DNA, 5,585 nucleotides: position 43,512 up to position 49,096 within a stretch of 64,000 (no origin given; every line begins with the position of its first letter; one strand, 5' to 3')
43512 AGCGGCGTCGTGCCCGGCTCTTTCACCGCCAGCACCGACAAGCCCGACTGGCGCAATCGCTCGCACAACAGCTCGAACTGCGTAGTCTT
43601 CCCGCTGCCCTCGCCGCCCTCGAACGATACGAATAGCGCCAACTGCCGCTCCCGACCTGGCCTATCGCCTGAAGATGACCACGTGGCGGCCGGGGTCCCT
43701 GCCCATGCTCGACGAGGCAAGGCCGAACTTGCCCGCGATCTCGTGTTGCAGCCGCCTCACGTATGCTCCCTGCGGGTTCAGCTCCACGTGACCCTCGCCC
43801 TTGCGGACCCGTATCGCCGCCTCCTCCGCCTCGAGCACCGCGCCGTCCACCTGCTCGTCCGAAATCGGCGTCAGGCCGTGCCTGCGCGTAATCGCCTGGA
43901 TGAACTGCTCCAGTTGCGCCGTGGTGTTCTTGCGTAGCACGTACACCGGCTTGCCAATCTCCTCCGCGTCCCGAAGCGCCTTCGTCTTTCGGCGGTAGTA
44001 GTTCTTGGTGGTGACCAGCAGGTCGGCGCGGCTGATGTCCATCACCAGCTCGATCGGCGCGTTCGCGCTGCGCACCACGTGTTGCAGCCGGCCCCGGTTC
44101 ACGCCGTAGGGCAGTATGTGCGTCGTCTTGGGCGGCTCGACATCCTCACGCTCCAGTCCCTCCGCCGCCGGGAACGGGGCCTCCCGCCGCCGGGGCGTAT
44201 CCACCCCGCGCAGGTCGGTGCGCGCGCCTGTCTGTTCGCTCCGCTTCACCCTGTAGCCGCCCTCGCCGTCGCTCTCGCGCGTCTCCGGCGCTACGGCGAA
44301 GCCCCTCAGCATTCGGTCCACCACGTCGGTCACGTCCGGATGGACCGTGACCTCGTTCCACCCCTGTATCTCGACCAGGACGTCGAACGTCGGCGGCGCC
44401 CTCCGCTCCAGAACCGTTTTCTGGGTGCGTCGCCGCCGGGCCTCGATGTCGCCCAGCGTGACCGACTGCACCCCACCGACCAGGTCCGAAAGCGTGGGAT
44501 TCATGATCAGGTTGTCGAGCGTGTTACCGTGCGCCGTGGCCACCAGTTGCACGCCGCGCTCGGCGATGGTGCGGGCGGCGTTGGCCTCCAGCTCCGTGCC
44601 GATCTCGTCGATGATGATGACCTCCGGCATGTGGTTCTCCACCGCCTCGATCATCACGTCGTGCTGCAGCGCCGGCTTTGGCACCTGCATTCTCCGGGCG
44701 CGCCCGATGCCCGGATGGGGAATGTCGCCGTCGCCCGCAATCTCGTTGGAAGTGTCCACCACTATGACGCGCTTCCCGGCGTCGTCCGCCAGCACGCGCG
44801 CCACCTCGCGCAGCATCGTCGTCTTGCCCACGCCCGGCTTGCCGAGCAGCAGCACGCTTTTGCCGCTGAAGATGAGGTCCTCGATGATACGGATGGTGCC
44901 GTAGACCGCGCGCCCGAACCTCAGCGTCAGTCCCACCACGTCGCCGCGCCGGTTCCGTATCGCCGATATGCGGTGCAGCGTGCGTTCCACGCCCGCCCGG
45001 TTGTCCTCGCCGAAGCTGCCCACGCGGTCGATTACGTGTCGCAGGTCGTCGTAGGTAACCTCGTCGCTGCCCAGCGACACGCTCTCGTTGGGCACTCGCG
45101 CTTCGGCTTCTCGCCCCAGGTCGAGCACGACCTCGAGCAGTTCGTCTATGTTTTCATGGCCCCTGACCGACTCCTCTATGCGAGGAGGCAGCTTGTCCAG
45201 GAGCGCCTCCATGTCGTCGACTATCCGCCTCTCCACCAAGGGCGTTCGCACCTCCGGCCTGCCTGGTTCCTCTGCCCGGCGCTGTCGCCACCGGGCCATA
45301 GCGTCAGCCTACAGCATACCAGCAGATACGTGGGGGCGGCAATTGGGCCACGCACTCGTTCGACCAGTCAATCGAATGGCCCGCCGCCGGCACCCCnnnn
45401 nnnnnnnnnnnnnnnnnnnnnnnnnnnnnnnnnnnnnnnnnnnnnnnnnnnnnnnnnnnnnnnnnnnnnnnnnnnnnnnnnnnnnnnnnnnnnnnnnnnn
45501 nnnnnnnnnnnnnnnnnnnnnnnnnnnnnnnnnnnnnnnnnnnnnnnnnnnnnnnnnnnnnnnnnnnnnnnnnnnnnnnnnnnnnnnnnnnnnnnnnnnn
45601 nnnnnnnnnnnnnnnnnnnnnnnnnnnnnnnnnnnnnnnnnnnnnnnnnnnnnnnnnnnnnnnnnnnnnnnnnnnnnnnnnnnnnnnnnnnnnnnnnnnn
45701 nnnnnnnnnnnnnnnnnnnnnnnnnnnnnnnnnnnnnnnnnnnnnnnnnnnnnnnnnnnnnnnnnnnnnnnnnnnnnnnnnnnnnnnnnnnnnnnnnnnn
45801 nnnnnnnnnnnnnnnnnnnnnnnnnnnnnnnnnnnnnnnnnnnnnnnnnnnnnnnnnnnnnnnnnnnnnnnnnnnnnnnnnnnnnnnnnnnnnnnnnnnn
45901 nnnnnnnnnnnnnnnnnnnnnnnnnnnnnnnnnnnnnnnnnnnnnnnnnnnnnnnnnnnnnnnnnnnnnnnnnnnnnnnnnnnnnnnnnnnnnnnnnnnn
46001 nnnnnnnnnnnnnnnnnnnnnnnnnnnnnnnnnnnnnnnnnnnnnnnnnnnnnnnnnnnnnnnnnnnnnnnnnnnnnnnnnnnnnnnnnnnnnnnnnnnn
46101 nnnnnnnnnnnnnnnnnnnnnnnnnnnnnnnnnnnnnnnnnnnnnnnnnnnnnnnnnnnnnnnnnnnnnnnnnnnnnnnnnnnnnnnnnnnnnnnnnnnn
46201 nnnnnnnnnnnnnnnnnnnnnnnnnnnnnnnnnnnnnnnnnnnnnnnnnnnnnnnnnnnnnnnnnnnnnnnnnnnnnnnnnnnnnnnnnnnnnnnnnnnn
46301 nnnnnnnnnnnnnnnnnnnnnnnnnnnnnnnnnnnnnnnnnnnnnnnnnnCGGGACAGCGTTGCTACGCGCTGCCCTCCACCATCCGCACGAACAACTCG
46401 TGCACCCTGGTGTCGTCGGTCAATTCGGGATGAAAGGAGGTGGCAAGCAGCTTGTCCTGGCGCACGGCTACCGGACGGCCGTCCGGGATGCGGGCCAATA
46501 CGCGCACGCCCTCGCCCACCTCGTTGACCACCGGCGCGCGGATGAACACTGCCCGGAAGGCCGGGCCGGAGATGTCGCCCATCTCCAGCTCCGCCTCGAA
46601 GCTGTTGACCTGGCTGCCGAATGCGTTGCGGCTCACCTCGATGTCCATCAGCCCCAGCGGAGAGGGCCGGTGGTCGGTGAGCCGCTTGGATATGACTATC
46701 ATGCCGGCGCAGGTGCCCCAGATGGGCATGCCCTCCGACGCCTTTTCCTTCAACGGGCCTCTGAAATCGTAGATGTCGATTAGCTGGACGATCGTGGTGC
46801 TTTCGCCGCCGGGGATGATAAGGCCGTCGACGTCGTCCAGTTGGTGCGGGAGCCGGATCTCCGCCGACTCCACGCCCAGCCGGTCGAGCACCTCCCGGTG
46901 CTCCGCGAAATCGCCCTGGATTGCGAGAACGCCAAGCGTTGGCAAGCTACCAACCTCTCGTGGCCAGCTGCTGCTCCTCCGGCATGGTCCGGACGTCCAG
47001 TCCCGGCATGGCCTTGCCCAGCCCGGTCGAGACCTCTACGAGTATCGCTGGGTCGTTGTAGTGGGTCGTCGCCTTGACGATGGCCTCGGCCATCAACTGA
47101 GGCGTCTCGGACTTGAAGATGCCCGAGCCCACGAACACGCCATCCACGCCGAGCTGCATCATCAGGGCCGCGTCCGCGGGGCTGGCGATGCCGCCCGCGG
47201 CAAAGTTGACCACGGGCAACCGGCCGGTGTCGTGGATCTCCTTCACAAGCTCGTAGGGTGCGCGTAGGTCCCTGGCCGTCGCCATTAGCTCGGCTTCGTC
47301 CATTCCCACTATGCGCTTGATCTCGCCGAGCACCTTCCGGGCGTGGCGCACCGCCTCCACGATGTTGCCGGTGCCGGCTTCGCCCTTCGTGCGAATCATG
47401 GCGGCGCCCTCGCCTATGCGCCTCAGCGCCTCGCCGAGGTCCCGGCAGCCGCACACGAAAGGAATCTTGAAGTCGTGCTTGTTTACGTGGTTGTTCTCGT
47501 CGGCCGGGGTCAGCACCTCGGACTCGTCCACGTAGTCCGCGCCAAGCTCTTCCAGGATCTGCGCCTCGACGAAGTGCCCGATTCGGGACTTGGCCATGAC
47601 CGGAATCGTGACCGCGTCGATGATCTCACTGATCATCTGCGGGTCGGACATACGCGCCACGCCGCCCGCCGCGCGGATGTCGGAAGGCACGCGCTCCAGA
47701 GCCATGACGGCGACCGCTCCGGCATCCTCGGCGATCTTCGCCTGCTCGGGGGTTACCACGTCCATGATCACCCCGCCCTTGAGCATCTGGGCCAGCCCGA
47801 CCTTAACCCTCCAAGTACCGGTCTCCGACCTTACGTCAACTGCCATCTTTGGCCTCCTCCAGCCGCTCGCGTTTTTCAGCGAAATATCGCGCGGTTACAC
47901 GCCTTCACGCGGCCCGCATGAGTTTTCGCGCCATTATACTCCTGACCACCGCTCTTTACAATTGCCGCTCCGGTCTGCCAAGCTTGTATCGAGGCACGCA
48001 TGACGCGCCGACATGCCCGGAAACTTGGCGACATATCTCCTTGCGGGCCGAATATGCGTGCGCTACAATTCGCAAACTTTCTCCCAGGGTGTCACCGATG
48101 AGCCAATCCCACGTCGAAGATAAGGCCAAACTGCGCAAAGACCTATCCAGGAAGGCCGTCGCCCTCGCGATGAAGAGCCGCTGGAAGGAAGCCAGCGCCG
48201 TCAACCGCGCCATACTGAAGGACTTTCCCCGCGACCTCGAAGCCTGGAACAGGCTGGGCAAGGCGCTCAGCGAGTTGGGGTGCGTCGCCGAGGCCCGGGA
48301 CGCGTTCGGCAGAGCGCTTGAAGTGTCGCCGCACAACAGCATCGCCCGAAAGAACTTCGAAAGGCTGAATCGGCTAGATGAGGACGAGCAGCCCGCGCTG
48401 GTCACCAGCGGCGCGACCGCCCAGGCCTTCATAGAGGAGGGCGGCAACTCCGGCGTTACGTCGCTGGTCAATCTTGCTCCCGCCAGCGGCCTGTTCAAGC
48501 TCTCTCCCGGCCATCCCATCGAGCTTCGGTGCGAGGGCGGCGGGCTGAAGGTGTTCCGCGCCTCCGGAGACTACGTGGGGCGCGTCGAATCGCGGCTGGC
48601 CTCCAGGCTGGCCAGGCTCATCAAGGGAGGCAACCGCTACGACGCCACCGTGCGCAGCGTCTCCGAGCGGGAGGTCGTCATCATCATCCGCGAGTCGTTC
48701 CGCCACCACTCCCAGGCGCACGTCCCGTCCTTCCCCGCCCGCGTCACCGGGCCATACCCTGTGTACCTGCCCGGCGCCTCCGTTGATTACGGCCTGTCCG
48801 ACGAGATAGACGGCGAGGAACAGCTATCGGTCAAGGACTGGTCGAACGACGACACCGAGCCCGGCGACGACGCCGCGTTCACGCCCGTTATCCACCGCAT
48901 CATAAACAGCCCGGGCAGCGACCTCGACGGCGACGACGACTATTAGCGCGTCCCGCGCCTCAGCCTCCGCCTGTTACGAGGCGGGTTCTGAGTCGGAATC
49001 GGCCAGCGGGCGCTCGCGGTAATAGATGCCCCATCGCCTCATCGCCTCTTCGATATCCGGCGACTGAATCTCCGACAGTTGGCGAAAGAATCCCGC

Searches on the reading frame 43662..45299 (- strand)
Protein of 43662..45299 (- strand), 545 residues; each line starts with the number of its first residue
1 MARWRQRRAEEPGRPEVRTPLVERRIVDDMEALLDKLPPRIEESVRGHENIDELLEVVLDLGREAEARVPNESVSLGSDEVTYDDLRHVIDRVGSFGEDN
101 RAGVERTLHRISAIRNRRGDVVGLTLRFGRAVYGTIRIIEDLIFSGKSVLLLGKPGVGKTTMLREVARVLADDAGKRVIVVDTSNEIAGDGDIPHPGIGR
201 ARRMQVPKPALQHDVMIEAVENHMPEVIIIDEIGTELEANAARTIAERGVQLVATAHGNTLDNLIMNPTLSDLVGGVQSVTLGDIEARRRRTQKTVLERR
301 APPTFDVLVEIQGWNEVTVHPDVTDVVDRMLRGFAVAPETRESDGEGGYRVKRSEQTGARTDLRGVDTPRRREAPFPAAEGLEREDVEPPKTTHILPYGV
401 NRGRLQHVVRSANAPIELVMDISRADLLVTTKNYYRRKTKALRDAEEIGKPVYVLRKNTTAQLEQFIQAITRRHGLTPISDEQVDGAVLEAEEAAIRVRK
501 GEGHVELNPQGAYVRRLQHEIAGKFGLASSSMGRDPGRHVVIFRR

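Call 17: search_protein_families(library=pfam, proteins=[window:43662-45299:-], max_evalue=0.001)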
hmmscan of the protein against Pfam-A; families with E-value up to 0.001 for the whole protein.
window:43662-45299:- (545 aa): 15 families
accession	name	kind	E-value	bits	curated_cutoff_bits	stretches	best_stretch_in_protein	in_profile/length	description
PF25516.1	PTPase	-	1.1e-21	76.9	27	1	394-470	2-78/79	Phosphotyrosine protein phosphatase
PF19568.5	Spore_III_AA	-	2.1e-12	47.2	27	1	147-274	145-275/306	Sporulation stage III, protein AA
PF01424.28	R3H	-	7e-11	42.4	26.8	1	491-544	7-60/60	R3H domain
PF03266.21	NTPase_1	-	9.7e-07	29.2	23.9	0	149-173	2-26/168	NTPase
PF00004.35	AAA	-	3.3e-06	28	21.2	1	149-236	1-69/131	ATPase family associated with various cellular activities (AAA)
PF13604.12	AAA_30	-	7.6e-06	26.2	27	1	139-241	10-105/191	AAA domain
PF13191.12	AAA_16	-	9.1e-06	26.7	32.6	1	146-173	24-51/167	AAA ATPase domain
PF13481.12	AAA_25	-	1.8e-05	24.9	27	0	138-177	25-62/195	AAA domain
PF13238.12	AAA_18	-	4e-05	24.5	29.4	1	149-246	1-93/128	AAA domain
PF25199.1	nSTAND_NTPase5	-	9.4e-05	22.7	34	1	147-187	42-82/145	Novel STAND NTPase 5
PF13401.12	AAA_22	-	0.00016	22.4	27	0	147-235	6-95/130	AAA domain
PF20720.3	nSTAND3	-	0.00026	21.2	27.2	1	147-187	18-57/155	Novel STAND NTPase 3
PF07728.20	AAA_5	-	0.00063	20.2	22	0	149-181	2-25/139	AAA domain (dynein-related subfamily)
PF13479.12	AAA_24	-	0.00064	20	27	0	146-236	2-76/195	AAA domain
PF01656.29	CbiA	-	0.00082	19.8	25.4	0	153-186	6-38/125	CobQ/CobB/MinD/ParA nucleotide binding domain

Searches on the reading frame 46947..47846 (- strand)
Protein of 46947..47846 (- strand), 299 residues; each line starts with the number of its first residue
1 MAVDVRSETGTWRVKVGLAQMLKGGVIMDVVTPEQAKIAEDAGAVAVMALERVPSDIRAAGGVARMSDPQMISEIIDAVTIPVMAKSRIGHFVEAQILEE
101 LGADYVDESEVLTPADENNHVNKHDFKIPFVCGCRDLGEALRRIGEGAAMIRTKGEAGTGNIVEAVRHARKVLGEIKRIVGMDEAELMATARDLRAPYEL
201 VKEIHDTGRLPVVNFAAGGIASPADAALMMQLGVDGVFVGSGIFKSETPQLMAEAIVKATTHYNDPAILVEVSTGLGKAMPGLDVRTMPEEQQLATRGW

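Call 17: search_protein_families(library=pfam, proteins=[window:46947-47846:-], max_evalue=0.001)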
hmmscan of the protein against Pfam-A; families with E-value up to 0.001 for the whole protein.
window:46947-47846:- (299 aa): 5 families
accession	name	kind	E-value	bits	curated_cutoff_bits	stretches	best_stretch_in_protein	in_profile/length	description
PF01680.23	SOR_SNZ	-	1.3e-109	365.3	27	1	12-217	2-207/207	SOR/SNZ family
PF05690.20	ThiG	-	2.2e-12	47.3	23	1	182-260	149-224/247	Thiazole biosynthesis protein ThiG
PF01207.24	Dus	-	1.6e-06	27.9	20.4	1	195-268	170-239/311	Dihydrouridine synthase (Dus)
PF00977.27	His_biosynth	-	0.00013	22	23.6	0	198-247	62-226/228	Histidine biosynthesis protein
PF04131.20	NanE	-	0.00021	21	27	0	197-247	133-180/192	Putative N-acetylmannosamine-6-phosphate epimerase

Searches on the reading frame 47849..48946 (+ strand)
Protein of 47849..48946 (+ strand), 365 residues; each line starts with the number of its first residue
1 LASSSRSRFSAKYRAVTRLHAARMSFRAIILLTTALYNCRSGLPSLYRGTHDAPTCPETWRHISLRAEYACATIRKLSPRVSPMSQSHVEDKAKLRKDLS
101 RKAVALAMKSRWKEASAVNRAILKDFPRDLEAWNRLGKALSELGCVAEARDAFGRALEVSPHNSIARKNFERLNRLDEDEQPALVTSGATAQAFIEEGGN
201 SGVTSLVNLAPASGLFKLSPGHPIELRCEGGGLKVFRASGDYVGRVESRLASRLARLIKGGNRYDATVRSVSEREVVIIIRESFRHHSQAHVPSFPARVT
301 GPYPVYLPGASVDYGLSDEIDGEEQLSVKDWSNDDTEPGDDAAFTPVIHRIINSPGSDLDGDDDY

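Call 17: search_protein_families(library=pfam, proteins=[window:47849-48946:+], max_evalue=0.001)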
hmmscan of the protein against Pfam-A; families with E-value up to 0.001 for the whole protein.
window:47849-48946:+ (365 aa): 5 families
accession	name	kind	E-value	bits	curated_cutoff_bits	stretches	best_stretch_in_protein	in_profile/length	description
PF07719.23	TPR_2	-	4.1e-07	30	27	1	131-163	2-34/34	Tetratricopeptide repeat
PF00515.34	TPR_1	-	3.7e-06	26.9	27.8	1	131-163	2-34/34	Tetratricopeptide repeat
PF13371.12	TPR_9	-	6.5e-06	26.5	35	1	108-168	7-67/73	Tetratricopeptide repeat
PF23914.1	TPR_CcmH_CycH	-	3.1e-05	24.3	42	1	120-182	40-102/158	Cytochrome c-type biogenesis protein H TPR domain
PF13432.12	TPR_16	-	0.0002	22.2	32.7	1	110-158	11-59/65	Tetratricopeptide repeat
